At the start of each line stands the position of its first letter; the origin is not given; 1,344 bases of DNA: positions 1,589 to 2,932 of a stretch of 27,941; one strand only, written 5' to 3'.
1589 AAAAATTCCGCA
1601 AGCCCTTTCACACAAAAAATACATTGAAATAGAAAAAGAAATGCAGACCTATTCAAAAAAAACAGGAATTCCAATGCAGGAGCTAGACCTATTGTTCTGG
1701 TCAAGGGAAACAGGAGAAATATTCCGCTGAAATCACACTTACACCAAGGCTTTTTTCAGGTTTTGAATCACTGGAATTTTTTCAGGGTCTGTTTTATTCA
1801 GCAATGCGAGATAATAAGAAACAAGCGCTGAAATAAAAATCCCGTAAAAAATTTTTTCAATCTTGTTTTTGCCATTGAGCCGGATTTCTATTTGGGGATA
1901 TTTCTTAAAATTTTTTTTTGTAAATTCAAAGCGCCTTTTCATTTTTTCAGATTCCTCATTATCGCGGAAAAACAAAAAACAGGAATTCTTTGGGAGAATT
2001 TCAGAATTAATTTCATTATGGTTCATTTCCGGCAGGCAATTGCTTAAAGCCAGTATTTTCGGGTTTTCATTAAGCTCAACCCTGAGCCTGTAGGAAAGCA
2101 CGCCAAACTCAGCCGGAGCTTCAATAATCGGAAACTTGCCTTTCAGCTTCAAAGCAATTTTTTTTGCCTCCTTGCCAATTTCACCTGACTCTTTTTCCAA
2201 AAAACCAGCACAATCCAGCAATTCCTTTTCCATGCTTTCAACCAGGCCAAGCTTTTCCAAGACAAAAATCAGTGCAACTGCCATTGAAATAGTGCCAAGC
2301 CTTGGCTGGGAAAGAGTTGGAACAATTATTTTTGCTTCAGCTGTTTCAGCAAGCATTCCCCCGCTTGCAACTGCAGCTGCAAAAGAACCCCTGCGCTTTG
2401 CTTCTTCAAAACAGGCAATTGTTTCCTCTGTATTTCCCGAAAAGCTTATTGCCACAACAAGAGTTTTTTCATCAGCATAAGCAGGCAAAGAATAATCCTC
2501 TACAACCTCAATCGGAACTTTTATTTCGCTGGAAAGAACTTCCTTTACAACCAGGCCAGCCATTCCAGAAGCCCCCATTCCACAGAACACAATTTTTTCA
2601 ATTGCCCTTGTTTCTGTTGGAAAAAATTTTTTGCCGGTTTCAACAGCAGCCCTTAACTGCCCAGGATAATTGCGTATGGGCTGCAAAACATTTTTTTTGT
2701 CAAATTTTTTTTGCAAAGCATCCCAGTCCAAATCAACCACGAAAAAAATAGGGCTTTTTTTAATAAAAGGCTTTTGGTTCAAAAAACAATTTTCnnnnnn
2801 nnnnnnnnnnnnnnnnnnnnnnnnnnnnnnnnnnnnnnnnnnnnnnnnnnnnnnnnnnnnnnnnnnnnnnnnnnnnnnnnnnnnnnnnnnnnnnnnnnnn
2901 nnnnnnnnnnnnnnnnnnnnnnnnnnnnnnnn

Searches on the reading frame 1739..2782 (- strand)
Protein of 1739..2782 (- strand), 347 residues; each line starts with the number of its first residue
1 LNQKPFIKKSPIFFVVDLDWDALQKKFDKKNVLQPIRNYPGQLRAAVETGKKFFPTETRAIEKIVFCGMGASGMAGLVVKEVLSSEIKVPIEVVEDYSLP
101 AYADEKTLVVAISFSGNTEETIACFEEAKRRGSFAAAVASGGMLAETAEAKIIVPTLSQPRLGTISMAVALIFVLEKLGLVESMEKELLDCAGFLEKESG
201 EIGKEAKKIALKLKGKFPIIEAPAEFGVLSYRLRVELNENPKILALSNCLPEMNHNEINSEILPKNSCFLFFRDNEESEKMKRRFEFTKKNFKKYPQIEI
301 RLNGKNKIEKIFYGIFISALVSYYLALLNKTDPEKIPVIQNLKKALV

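Call 15: search_protein_families(library=pfam, proteins=[window:1739-2782:-], max_evalue=0.001)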
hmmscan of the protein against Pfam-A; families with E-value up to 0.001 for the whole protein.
window:1739-2782:- (347 aa): 2 families
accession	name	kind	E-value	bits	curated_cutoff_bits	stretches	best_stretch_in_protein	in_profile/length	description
PF10432.14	bact-PGI_C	-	2e-36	125.7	24.5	1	204-346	3-151/151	Bacterial phospho-glucose isomerase C-terminal SIS domain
PF01380.27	SIS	-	3.8e-09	36.9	25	1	62-160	6-110/131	SIS domain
